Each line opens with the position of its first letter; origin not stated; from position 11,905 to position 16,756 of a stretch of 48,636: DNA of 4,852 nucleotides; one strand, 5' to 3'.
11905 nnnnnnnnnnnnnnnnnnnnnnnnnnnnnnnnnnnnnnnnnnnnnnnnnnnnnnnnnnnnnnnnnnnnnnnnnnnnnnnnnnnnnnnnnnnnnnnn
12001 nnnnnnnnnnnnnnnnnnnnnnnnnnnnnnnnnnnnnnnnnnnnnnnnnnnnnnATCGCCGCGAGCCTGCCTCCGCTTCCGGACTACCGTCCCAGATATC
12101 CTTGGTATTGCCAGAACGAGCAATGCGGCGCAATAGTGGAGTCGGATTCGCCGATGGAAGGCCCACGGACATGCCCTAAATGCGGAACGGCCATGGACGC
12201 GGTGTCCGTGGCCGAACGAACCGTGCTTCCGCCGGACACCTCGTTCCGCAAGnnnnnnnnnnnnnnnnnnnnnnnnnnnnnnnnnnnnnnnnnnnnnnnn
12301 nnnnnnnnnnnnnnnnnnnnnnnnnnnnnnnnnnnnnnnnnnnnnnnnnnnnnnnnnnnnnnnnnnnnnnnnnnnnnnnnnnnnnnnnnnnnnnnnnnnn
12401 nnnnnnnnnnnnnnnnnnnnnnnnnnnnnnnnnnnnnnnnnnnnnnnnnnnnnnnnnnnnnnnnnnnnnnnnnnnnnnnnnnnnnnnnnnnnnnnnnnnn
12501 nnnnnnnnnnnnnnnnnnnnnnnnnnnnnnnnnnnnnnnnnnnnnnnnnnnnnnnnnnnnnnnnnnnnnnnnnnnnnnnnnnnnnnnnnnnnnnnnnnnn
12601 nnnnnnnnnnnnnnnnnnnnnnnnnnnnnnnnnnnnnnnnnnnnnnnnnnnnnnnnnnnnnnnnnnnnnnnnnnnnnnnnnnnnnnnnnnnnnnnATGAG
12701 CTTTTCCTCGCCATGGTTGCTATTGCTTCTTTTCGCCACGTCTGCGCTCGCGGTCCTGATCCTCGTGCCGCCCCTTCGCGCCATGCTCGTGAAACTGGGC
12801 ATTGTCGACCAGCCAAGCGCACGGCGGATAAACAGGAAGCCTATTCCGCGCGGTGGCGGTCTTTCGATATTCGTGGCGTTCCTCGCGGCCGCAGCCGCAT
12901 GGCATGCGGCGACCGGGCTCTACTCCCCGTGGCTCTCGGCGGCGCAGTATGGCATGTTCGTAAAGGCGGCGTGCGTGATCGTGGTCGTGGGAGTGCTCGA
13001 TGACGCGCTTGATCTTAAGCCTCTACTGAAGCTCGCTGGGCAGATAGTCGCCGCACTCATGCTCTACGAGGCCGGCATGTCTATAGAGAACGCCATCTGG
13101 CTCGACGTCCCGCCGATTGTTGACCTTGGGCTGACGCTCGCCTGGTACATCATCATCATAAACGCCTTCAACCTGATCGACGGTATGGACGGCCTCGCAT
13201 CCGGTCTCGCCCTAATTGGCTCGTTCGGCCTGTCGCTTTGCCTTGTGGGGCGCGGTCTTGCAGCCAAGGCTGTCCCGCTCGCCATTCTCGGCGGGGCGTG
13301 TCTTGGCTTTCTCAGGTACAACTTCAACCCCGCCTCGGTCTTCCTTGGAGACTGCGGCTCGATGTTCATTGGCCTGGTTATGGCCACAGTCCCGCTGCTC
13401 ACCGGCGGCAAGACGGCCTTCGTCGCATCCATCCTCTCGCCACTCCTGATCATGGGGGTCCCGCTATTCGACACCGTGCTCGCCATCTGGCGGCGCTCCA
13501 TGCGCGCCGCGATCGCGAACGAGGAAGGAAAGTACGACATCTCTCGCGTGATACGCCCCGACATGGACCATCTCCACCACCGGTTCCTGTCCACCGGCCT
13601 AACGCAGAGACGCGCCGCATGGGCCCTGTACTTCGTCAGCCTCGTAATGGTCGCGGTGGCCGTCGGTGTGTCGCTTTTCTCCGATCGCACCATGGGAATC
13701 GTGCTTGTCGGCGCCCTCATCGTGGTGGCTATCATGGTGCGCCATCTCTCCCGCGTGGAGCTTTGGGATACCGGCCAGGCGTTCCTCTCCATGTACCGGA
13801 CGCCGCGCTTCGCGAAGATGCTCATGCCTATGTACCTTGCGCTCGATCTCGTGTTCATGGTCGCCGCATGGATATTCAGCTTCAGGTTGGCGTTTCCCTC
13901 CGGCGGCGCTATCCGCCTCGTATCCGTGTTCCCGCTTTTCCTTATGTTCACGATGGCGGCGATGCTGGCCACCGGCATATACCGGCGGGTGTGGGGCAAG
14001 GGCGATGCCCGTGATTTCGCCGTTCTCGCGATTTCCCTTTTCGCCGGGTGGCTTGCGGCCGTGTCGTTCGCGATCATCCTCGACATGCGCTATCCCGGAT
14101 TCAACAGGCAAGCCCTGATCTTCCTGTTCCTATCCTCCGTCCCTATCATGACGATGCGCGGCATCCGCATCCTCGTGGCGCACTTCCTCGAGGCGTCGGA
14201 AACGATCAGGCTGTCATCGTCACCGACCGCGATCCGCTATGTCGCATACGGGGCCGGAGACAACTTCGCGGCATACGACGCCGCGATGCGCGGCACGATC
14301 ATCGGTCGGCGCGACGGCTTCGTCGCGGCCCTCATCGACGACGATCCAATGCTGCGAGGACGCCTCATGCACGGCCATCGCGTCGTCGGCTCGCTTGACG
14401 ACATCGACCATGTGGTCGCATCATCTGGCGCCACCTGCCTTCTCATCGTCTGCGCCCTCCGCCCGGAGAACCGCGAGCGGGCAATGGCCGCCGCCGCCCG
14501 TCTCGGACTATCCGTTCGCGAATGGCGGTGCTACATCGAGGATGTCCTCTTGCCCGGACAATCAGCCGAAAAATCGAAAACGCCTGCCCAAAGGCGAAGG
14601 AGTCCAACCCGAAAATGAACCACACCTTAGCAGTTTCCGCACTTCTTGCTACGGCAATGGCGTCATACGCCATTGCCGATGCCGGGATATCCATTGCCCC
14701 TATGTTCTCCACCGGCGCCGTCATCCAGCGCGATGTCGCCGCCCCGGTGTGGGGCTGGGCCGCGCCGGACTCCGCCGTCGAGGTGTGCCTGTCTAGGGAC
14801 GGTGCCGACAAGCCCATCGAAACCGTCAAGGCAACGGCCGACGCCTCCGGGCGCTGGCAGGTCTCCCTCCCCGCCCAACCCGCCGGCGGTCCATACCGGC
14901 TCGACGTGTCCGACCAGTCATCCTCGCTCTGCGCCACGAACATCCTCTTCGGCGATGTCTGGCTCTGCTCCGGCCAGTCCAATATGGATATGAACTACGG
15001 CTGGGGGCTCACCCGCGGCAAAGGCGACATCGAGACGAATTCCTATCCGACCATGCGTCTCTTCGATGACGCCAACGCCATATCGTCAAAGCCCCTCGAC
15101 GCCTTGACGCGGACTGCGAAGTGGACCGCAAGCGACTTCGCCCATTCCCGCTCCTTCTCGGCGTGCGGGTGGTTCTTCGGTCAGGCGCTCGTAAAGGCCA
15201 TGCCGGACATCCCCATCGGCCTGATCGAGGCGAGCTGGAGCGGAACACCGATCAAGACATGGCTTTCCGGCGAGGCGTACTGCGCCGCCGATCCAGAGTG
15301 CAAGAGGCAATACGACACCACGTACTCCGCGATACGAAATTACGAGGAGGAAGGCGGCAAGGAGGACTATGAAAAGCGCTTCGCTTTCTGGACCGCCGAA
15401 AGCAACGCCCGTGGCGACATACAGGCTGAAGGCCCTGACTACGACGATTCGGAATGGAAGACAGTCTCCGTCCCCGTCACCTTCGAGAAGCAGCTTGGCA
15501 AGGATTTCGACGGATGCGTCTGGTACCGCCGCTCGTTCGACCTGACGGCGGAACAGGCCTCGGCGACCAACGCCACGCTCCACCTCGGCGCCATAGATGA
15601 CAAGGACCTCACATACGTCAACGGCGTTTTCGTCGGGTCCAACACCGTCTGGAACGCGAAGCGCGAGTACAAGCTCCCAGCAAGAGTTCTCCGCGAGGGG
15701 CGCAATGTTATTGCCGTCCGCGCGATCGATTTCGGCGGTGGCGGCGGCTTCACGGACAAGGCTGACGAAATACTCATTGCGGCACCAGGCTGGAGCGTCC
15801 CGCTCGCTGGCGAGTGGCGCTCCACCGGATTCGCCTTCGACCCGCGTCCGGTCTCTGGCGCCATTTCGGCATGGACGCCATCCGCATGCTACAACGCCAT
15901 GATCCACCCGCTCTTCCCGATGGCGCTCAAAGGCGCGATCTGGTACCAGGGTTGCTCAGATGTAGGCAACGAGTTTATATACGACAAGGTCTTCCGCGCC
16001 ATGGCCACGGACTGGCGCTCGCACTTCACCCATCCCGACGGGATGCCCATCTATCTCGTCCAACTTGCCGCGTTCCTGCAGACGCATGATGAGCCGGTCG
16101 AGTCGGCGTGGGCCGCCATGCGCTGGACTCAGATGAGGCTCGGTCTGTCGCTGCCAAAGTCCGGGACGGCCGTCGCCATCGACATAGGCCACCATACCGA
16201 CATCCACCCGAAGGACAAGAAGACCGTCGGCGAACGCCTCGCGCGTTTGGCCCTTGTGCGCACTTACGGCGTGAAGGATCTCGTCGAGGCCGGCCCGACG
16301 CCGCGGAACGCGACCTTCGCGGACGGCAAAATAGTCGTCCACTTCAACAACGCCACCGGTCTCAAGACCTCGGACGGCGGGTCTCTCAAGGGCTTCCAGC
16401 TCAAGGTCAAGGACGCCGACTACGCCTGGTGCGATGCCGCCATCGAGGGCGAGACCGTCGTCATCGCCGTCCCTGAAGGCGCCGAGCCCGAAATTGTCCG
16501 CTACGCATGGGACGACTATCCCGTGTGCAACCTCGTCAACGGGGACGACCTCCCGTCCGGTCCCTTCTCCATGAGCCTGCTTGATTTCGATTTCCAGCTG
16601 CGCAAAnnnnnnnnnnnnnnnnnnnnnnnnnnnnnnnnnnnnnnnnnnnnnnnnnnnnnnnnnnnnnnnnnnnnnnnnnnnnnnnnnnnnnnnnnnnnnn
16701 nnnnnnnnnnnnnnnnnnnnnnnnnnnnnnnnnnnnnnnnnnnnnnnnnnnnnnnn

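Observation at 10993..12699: Exosortase-EpsI fusion with an inserted CX4C-X15-CX2C ribbon, embedded in a translationally coupled EPS operon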

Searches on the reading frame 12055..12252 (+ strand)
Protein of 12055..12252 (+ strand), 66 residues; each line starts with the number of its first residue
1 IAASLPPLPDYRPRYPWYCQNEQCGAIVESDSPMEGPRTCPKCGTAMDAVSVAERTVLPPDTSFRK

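Call 34: search_protein_families(library=pfam, proteins=[window:12055-12252:+], max_evalue=10)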
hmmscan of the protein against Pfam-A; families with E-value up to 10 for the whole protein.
window:12055-12252:+ (66 aa): 17 families
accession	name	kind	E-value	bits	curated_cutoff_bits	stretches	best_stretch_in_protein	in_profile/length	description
PF14169.11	YdjO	-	0.00051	20.2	27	1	17-48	19-50/59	Cold-inducible protein YdjO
PF23455.1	DUF7129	-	0.00088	19.4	30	1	23-53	16-43/45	Domain of unknown function (DUF7129)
PF21349.2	RUBY_RBDX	-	0.00089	19.1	26.5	1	17-45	1-24/30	Rubrerythrin, rubredoxin-like domain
PF14952.11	zf-tcix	-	0.0013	18.7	31.2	2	38-45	11-18/42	Putative treble-clef, zinc-finger, Zn-binding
PF04606.18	Ogr_Delta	-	0.0024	18.2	26.3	2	39-50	1-12/47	Ogr/Delta-like zinc finger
PF01485.27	IBR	-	0.0031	18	24.3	1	18-46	20-50/65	IBR domain, a half RING-finger domain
PF09723.15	Zn_ribbon_8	-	0.008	16.6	34.4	1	13-45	2-34/41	Zinc ribbon domain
PF23458.2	DUF7130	-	0.0082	16.5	35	1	17-51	54-84/89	Domain of unknown function (DUF7130)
PF08271.17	Zn_Ribbon_TF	-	0.012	15.6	29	2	39-47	2-10/43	TFIIB zinc-binding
PF21372.3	Zn_ribbon_bTOP1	-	0.025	14.8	27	1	38-49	10-21/45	Topoisomerase I, zinc finger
PF13248.11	Zn_ribbon_3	-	0.03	14.2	27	1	23-45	7-24/26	zinc-ribbon domain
PF13005.12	zf-IS66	-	0.036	14.9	27.3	1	37-57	1-24/46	zinc-finger binding domain of transposase IS66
PF03119.21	DNA_ligase_ZBD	-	0.047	14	25.8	2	39-46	1-8/27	NAD-dependent DNA ligase C4 zinc finger domain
PF13240.11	Zn_Ribbon_1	-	0.091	13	25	1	39-46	15-22/23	zinc-ribbon domain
PF24460.1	DUF7575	-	0.12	12.2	28.5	1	36-49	2-15/28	Domain of unknown function (DUF7575)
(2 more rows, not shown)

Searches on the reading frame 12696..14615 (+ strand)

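Call 3: search_protein_families(library=ncbifam, proteins=[window:12696-14615:+], max_evalue=0.01)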
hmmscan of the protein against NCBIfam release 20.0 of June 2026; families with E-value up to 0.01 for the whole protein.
window:12696-14615:+ (640 aa): 4 families
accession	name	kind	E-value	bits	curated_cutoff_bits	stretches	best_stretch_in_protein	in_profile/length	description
TIGR02380.1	ECA_wecA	exception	5.7e-31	107.9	326.05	1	13-357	8-342/346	UDP-N-acetylglucosamine--undecaprenyl-phosphate N-acetylglucosaminephosphotransferase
NF053644.1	MraY_archaea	equivalog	1e-22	81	450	1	112-322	153-339/340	pseudomurein biosynthesis MraY family phospho-N-acetylmuramoyl-pentapeptide-transferase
TIGR00445.1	mraY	equivalog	3.2e-17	63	192.05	1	22-323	7-315/321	phospho-N-acetylmuramoyl-pentapeptide-transferase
TIGR03025.1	EPS_sugtrans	subfamily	2.7e-06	26.9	295.55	1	383-611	2-222/445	exopolysaccharide biosynthesis polyprenyl glycosylphosphotransferase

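Call 4: search_protein_families(library=pfam, proteins=[window:12696-14615:+], max_evalue=0.01)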
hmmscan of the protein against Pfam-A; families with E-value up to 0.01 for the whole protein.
window:12696-14615:+ (640 aa): 1 family
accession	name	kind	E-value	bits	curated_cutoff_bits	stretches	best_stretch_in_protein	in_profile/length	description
PF00953.26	Glycos_transf_4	-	4.1e-32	111.8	27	1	88-234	4-157/160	Glycosyl transferase family 4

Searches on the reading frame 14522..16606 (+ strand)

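Call 3: search_protein_families(library=ncbifam, proteins=[window:14522-16606:+], max_evalue=0.01)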
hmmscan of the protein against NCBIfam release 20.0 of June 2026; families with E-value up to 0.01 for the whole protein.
window:14522-16606:+ (695 aa): 3 families
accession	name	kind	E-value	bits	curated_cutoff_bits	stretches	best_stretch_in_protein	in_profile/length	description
NF041462.1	GalA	equivalog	1.4e-06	26.8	900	1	282-401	13-151/763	beta-galactosidase GalA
NF041463.1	GalB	equivalog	0.00049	18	900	1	292-400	80-202/869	beta-galactosidase GalB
NF033510.3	Ca_tandemer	repeat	0.0016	18.7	50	1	54-130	11-87/96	Ca2+-stabilized repeat-containing adhesin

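Call 4: search_protein_families(library=pfam, proteins=[window:14522-16606:+], max_evalue=0.01)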
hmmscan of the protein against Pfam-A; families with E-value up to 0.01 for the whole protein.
window:14522-16606:+ (695 aa): 2 families
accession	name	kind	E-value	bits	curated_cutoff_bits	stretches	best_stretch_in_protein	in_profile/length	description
PF03629.24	SASA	-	1.8e-18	67.4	24.8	2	447-576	94-223/226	Carbohydrate esterase, sialic acid-specific acetylesterase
PF02837.24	Glyco_hydro_2_N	-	1.2e-06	29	28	1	311-414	45-146/169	Glycosyl hydrolases family 2, sugar binding domain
